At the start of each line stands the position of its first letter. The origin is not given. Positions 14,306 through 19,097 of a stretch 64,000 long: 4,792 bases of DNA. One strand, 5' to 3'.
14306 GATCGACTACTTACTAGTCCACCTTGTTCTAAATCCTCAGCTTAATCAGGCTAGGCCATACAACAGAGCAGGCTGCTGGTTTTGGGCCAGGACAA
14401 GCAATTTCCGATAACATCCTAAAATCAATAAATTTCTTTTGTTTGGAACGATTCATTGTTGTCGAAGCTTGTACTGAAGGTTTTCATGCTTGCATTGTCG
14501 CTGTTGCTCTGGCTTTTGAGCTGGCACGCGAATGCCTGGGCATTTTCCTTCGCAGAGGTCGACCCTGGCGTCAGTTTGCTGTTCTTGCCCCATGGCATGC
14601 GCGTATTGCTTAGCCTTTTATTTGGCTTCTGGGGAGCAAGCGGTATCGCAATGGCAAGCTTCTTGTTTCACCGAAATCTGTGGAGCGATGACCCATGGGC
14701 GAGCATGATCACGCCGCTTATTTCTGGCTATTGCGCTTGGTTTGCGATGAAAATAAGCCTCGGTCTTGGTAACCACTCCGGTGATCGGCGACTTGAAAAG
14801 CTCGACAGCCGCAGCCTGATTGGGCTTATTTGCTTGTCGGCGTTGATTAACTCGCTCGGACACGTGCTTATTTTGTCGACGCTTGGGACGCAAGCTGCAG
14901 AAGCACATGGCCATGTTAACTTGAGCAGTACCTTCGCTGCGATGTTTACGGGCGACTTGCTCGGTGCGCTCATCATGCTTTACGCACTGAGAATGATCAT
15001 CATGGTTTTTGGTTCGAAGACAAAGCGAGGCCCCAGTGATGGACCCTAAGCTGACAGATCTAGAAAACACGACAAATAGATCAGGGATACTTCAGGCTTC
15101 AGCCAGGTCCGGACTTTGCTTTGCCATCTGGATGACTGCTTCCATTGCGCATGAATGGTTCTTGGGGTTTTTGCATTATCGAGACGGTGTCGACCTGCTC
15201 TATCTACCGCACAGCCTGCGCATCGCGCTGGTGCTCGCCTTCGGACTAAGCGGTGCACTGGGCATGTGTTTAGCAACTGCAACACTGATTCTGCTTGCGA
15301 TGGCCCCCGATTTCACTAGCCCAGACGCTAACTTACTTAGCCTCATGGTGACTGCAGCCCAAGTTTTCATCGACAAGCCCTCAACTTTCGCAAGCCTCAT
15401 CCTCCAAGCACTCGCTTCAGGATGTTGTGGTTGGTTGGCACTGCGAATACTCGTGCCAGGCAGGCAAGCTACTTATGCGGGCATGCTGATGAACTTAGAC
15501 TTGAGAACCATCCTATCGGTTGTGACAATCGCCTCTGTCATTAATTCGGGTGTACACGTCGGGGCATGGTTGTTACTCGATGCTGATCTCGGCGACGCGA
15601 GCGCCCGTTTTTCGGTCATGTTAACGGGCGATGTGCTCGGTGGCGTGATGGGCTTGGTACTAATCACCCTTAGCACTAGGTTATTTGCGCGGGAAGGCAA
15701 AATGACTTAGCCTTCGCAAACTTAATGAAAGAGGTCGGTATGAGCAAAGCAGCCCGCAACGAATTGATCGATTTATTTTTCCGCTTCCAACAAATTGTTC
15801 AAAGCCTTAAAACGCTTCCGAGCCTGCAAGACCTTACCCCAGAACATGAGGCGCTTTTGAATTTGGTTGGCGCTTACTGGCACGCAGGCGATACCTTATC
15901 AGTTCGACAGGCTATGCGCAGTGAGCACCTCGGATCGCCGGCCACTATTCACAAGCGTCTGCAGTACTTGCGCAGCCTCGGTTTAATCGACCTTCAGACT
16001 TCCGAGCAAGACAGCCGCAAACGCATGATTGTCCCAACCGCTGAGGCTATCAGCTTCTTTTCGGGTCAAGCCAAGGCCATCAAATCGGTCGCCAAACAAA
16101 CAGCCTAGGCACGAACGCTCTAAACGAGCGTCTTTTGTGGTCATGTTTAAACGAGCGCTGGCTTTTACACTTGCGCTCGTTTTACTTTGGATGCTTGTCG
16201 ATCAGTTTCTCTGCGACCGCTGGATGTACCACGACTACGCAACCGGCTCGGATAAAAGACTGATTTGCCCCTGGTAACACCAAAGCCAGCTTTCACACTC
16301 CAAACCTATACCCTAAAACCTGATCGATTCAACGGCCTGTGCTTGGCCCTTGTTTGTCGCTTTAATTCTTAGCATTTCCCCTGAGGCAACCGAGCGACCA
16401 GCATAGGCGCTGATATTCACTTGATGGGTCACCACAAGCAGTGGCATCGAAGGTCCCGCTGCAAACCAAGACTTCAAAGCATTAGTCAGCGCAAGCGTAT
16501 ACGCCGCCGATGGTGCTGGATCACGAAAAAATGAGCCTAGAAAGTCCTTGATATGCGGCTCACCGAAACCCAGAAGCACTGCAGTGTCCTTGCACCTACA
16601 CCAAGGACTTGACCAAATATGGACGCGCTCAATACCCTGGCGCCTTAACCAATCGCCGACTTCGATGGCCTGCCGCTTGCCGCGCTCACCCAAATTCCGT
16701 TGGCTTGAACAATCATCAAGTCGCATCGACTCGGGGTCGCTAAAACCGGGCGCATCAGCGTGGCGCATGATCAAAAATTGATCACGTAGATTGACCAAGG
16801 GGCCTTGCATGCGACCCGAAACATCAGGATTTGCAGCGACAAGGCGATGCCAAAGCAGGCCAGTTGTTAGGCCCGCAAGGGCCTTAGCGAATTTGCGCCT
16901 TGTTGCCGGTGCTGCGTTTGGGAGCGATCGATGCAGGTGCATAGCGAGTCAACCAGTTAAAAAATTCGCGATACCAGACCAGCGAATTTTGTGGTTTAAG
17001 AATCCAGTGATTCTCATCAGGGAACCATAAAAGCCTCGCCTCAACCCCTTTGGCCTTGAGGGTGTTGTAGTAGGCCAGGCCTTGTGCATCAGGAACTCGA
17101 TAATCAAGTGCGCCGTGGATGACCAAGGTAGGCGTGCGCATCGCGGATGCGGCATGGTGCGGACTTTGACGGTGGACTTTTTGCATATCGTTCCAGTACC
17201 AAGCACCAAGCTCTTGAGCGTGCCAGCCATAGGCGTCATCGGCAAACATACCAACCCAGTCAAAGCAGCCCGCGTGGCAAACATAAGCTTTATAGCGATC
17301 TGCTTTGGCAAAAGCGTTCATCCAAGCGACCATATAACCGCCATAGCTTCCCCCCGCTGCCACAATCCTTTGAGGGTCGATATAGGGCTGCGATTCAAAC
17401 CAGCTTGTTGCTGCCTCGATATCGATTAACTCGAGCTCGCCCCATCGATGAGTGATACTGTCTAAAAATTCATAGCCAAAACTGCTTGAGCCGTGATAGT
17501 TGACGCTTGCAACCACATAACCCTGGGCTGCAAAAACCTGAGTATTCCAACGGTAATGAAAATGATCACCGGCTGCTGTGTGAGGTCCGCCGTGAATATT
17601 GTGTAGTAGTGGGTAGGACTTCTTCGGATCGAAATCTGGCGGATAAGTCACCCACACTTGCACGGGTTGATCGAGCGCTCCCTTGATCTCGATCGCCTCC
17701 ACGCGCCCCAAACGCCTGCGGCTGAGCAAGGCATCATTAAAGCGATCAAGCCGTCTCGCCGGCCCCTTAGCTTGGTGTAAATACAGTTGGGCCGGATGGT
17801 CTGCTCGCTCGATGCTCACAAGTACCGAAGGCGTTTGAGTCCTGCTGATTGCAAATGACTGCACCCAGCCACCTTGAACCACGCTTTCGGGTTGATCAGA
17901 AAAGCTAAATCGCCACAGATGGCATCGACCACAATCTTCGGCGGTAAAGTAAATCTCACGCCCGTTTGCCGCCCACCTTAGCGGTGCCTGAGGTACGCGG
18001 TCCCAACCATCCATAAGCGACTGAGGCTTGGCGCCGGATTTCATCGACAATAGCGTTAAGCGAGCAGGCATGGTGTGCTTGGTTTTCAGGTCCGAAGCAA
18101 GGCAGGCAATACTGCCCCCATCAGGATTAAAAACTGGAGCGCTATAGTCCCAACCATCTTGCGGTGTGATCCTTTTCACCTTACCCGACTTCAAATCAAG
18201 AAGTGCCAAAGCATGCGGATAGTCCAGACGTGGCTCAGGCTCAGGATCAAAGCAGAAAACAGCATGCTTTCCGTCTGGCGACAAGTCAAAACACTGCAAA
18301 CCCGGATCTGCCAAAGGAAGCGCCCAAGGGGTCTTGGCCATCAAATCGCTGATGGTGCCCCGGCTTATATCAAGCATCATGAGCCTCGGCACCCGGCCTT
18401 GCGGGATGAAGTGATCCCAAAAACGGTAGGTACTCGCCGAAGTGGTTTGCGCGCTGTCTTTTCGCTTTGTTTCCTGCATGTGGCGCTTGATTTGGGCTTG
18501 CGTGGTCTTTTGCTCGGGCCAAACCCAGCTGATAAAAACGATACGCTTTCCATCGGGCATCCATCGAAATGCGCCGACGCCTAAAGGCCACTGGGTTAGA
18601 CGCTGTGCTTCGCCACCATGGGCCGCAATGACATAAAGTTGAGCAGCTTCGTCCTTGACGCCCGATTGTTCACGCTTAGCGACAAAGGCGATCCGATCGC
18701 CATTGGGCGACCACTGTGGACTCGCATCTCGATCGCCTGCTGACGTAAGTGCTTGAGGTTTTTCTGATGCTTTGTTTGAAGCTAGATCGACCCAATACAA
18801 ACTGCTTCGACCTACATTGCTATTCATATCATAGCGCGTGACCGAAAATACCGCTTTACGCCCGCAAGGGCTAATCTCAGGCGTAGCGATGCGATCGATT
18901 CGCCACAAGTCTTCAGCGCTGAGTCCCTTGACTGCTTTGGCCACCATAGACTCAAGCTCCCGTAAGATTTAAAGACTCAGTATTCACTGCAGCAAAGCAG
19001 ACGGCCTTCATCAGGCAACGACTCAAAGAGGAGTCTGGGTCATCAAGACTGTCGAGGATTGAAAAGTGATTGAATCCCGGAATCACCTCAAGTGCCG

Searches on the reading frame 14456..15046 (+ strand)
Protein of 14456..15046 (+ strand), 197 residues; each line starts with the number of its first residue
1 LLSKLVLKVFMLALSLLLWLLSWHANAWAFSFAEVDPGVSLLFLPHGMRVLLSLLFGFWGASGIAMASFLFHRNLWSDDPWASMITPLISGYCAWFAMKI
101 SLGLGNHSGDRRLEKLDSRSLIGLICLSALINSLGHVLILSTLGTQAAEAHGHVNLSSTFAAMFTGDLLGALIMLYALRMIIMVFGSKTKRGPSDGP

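Call 36: search_protein_families(library=pfam, proteins=[window:14456-15046:+])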
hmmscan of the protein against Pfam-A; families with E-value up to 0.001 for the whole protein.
window:14456-15046:+ (197 aa): 1 family
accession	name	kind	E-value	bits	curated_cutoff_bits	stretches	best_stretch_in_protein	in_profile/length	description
PF05231.19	MASE1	-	1.1e-06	28.4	29.8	1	13-182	3-169/299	MASE1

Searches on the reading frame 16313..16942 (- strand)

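Call 36: search_protein_families(library=pfam, proteins=[window:16313-16942:-])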
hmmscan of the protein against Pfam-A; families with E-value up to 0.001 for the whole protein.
window:16313-16942:- (209 aa): 1 family
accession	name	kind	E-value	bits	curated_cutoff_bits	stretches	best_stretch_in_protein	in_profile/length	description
PF00300.27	His_Phos_1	-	7.7e-07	29.4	21.7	1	83-125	24-64/194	Histidine phosphatase superfamily (branch 1)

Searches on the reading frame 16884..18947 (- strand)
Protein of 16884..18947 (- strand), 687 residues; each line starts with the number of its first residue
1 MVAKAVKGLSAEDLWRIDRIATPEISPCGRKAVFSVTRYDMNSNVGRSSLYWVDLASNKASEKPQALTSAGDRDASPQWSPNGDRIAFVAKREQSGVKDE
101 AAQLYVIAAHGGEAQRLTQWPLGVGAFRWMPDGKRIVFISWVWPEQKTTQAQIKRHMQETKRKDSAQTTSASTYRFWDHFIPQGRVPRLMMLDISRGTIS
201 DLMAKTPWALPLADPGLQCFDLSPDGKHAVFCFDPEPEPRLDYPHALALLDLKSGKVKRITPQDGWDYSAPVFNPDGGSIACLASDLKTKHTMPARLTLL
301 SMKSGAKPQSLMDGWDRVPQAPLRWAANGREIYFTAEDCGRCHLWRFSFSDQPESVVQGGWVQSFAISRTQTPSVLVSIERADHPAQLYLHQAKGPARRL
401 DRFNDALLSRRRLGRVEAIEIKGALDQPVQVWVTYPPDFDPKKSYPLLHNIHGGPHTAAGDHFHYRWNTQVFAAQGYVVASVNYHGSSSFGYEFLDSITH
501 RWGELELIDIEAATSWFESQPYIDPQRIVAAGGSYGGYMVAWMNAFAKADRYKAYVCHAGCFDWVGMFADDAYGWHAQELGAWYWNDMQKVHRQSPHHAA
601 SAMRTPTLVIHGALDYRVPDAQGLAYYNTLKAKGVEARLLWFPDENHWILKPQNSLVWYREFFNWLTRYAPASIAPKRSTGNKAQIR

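Call 38: find_encoding_contigs(protein=window:16884-18947:-, flank=10000, max_places=6)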
Protein window:16884-18947:- (687 aa): 23 contigs read that carry it; 6 places shown.
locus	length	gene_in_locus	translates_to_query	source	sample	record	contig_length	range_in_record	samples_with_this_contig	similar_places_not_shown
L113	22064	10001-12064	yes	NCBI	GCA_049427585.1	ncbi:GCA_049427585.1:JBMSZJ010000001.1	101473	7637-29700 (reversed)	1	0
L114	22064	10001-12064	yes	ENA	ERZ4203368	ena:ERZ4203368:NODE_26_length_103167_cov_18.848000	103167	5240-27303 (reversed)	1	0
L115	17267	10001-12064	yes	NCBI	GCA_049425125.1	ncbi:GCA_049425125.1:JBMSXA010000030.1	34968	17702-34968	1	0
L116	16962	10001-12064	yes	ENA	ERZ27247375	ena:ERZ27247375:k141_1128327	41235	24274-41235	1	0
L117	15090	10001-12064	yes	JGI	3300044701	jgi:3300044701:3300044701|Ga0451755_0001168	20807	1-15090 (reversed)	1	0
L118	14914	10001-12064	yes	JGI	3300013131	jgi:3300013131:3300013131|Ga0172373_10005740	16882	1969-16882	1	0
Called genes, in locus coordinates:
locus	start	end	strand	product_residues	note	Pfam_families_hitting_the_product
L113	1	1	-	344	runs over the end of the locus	PF13531:SBP_bac_11, PF01547:SBP_bac_1, PF13416:SBP_bac_8, PF13343:SBP_bac_6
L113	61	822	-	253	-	PF09955:DUF2189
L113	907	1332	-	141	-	PF04940:BLUF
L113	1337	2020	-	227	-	PF01227:GTP_cyclohydroI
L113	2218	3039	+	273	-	PF01557:FAA_hydrolase (weak)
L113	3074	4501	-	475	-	PF03972:MmgE_PrpD_N, PF19305:MmgE_PrpD_C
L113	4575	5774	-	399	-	PF02771:Acyl-CoA_dh_N, PF02770:Acyl-CoA_dh_M, PF00441:Acyl-CoA_dh_1, PF08028:Acyl-CoA_dh_2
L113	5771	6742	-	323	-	PF00682:HMGL-like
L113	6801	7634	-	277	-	PF00378:ECH_1, PF16113:ECH_2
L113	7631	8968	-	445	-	PF02515:CoA_transf_3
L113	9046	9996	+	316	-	PF20434:BD-FAE, PF07859:Abhydrolase_3, PF00135:COesterase (weak)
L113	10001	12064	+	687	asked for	PF07676:PD40 (faint), PF26550:Tricorn_2nd (faint), PF00930:DPPIV_N (faint), PF26549:Tricorn_N, PF07859:Abhydrolase_3 (weak), PF20434:BD-FAE, PF00326:Peptidase_S9, PF01738:DLH (faint)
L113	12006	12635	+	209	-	PF00300:His_Phos_1 (weak)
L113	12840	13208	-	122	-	-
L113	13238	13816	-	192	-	-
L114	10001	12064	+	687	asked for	PF07676:PD40 (faint), PF26550:Tricorn_2nd (faint), PF00930:DPPIV_N (faint), PF26549:Tricorn_N, PF07859:Abhydrolase_3 (weak), PF20434:BD-FAE, PF00326:Peptidase_S9, PF01738:DLH (faint)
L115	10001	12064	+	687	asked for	PF07676:PD40 (faint), PF26550:Tricorn_2nd (faint), PF00930:DPPIV_N (faint), PF26549:Tricorn_N, PF07859:Abhydrolase_3 (weak), PF20434:BD-FAE, PF00326:Peptidase_S9, PF01738:DLH (faint)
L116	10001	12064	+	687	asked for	PF07676:PD40 (faint), PF26550:Tricorn_2nd (faint), PF00930:DPPIV_N (faint), PF26549:Tricorn_N, PF07859:Abhydrolase_3 (weak), PF20434:BD-FAE, PF00326:Peptidase_S9, PF01738:DLH (faint)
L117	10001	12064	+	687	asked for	PF07676:PD40 (faint), PF26550:Tricorn_2nd (faint), PF00930:DPPIV_N (faint), PF26549:Tricorn_N, PF07859:Abhydrolase_3 (weak), PF20434:BD-FAE, PF00326:Peptidase_S9, PF01738:DLH (faint)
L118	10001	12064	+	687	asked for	PF07676:PD40 (faint), PF26550:Tricorn_2nd (faint), PF00930:DPPIV_N (faint), PF26549:Tricorn_N, PF07859:Abhydrolase_3 (weak), PF20434:BD-FAE, PF00326:Peptidase_S9, PF01738:DLH (faint)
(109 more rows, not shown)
